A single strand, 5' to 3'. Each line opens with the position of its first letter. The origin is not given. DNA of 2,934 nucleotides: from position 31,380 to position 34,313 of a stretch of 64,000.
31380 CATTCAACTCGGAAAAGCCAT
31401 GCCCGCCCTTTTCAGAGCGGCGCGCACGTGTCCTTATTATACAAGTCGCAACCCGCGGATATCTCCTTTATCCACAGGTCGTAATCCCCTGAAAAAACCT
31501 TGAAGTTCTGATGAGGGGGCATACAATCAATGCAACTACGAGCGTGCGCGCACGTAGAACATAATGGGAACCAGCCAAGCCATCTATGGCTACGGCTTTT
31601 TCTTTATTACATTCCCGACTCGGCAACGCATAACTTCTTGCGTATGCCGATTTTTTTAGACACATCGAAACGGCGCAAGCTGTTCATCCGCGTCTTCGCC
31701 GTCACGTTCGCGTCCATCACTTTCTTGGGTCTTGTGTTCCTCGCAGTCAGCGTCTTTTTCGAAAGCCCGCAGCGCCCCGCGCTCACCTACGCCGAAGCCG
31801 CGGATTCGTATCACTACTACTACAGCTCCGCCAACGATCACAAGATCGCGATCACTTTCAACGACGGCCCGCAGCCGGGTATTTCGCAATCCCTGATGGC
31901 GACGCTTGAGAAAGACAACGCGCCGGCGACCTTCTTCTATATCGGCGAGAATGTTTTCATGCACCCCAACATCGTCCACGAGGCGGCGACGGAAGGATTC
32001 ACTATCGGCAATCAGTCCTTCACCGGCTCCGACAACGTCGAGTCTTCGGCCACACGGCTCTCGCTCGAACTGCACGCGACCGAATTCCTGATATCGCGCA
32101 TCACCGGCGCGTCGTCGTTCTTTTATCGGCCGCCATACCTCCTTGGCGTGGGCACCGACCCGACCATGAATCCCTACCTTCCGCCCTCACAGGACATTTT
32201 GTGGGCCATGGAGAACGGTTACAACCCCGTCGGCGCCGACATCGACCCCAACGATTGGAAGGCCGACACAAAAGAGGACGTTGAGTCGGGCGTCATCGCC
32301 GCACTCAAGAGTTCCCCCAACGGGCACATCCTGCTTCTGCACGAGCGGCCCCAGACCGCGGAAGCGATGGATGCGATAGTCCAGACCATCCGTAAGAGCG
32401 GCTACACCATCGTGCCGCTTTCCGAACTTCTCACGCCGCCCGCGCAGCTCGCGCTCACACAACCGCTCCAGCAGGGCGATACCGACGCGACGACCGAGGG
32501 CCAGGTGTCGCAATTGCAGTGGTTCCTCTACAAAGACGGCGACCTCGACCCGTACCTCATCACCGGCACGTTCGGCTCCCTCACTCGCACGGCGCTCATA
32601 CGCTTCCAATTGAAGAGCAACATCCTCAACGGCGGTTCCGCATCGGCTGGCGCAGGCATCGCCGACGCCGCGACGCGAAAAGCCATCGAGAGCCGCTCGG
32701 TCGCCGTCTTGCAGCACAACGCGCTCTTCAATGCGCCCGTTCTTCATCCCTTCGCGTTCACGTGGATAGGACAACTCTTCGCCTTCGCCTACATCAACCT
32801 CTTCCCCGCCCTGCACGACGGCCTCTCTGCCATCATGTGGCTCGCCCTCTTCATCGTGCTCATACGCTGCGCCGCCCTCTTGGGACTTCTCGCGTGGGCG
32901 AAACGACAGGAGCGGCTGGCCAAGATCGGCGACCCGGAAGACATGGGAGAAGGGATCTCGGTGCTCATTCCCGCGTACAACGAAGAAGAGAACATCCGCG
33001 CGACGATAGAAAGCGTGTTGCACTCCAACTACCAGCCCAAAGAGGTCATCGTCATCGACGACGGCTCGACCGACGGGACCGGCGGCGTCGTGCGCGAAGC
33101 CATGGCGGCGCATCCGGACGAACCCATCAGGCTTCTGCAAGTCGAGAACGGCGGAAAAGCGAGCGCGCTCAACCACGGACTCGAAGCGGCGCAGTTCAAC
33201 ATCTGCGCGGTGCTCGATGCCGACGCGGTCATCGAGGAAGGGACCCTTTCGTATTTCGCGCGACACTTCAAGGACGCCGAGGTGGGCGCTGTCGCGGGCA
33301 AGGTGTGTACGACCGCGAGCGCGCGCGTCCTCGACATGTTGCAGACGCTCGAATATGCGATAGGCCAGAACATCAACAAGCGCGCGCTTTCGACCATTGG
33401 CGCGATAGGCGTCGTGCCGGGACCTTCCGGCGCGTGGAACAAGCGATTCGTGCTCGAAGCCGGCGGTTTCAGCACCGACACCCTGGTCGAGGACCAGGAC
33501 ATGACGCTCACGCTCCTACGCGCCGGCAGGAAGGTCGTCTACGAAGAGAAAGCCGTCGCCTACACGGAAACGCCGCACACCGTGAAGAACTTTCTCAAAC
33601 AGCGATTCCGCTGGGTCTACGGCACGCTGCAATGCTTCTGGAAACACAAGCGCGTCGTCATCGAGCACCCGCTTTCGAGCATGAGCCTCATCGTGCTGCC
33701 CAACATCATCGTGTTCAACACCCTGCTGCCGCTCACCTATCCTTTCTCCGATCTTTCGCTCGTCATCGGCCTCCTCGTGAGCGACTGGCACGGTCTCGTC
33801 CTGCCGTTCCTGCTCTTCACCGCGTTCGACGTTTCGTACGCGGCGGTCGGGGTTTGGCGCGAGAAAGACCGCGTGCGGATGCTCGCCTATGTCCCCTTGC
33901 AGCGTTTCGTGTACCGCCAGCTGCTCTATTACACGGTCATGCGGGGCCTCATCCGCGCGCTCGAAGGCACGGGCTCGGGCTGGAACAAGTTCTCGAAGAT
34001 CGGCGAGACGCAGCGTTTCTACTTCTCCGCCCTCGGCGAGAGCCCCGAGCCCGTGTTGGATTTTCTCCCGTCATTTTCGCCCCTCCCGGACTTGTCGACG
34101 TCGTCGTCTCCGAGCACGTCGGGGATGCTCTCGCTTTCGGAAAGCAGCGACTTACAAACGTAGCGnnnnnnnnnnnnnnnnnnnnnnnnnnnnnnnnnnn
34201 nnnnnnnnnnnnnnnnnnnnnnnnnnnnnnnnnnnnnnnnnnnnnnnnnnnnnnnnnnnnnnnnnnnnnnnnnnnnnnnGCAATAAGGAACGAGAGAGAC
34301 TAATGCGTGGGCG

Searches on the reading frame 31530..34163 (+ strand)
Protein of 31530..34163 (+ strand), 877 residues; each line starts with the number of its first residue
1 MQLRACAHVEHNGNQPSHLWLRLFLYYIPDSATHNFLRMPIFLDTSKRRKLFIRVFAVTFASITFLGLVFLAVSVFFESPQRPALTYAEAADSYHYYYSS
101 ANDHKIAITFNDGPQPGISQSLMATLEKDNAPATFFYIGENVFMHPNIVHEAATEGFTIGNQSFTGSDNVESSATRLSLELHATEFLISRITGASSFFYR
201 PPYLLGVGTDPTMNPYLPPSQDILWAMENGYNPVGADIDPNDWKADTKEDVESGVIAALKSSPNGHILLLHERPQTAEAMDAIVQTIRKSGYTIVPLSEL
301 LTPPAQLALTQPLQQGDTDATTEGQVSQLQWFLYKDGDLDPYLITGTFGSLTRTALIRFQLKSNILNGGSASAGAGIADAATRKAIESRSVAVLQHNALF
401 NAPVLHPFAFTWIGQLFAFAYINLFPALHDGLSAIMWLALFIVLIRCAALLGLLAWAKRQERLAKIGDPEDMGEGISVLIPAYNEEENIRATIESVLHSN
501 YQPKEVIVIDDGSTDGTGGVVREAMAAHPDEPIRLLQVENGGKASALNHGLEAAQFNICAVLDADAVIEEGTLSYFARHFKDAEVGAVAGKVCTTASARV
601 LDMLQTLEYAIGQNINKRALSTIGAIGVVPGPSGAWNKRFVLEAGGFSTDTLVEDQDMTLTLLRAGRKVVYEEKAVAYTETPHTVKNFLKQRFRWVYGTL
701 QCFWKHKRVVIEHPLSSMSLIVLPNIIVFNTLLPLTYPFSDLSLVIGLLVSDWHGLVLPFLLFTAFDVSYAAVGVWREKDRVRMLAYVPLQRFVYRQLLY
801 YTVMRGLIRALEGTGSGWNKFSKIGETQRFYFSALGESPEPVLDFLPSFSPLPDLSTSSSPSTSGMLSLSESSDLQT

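Call 9: search_protein_families(library=pfam, proteins=[window:31530-34163:+], max_evalue=0.001)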
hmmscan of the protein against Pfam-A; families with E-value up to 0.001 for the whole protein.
window:31530-34163:+ (877 aa): 8 families
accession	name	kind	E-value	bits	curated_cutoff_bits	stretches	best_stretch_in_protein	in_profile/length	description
PF13641.12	Glyco_tranf_2_3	-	3.9e-36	125.6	27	1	476-698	3-230/230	Glycosyltransferase like family 2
PF00535.33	Glycos_transf_2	-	5e-30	105.1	23.3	1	477-607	1-130/168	Glycosyl transferase family 2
PF13632.12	Glyco_trans_2_3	-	5.2e-20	72.6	27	1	560-748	3-189/198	Glycosyl transferase family group 2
PF01522.26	Polysacc_deac_1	-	2e-17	63.7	23.1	1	102-204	5-106/124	Polysaccharide deacetylase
PF13506.12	Glyco_transf_21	-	2.1e-13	50.5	21.7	1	542-695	17-172/174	Glycosyl transferase family 21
PF03142.21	Chitin_synth_2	-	6.8e-11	41.9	27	0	550-632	196-280/527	Chitin synthase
PF10111.15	Glyco_tranf_2_2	-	1.7e-05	24.9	27.3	1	477-574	1-100/276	Glycosyltransferase like family 2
PF01471.23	PG_binding_1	-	0.00022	21.8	23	1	324-364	3-42/57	Putative peptidoglycan binding domain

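Call 89: search_protein_families(library=ncbifam, proteins=[window:31530-34163:+], max_evalue=0.001)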
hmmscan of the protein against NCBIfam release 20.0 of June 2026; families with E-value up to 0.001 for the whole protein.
window:31530-34163:+ (877 aa): 33 families (the best 25 are shown)
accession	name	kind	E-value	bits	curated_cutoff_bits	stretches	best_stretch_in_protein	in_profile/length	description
TIGR03937.1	PgaC_IcaA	equivalog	4e-52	177.5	422.3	1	440-811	11-391/407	poly-beta-1,6-N-acetyl-D-glucosamine synthase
TIGR02764.1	spore_ybaN_pdaB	equivalog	1.8e-28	99.6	237.4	1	101-301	3-191/191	polysaccharide deacetylase family sporulation protein PdaB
TIGR03965.1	mycofact_glyco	equivalog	4.5e-27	95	280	1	473-719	73-320/467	mycofactocin biosynthesis glycosyltransferase MftF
NF041875.1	EPS_EpsD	equivalog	1.1e-22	80.9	370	1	476-694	1-222/325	exopolysaccharide biosynthesis glycosyltransferase EpsD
TIGR03111.1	glyc2_xrt_Gpos1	hypoth_equivalog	3.8e-21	75.4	363.95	1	435-727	11-314/439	TIGR03111 family XrtG-associated glycosyltransferase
NF045820.1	PgAcgDacpgdA_Strep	equivalog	7.6e-21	74.4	800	1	69-302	234-449/463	peptidoglycan-N-acetylglucosamine deacetylase PgdA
TIGR04242.1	nodulat_NodC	equivalog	9e-21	74.3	550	1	473-700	47-285/395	chitooligosaccharide synthase NodC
TIGR02884.1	spore_pdaA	equivalog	1.1e-20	74.3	298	1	91-300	23-223/224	delta-lactam-biosynthetic de-N-acetylase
NF045821.1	PgAcgDacpgdA1_Bac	equivalog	2.6e-20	72.5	400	1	86-300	69-274/282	peptidoglycan-N-acetylglucosamine deacetylase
NF053846.1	glyco_with_XrtP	equivalog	6.7e-19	67.9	520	2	439-592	8-172/440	XrtP-associated glycosyltransferase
TIGR04243.1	nodulat_NodB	equivalog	1.1e-18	67.4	240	1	104-292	2-176/197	chitooligosaccharide deacetylase NodB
TIGR04283.1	glyco_like_mftF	equivalog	4.6e-17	62.4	182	1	476-674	1-181/221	TIGR04283 family arsenosugar biosynthesis glycosyltransferase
NF047683.1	TeichurnBiosyTuaG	equivalog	3.5e-16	59.6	400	1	474-572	6-103/252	teichuronic acid biosynthesis protein TuaG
NF045822.1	PgAcgDacpgdA2_Bac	equivalog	5.5e-16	58.7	400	1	105-294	70-255/274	peptidoglycan-N-acetylglucosamine deacetylase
NF038299.1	EPS_HpsN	equivalog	2.4e-15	56.3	425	1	476-596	3-123/317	hormogonium polysaccharide biosynthesis glycosyltransferase HpsN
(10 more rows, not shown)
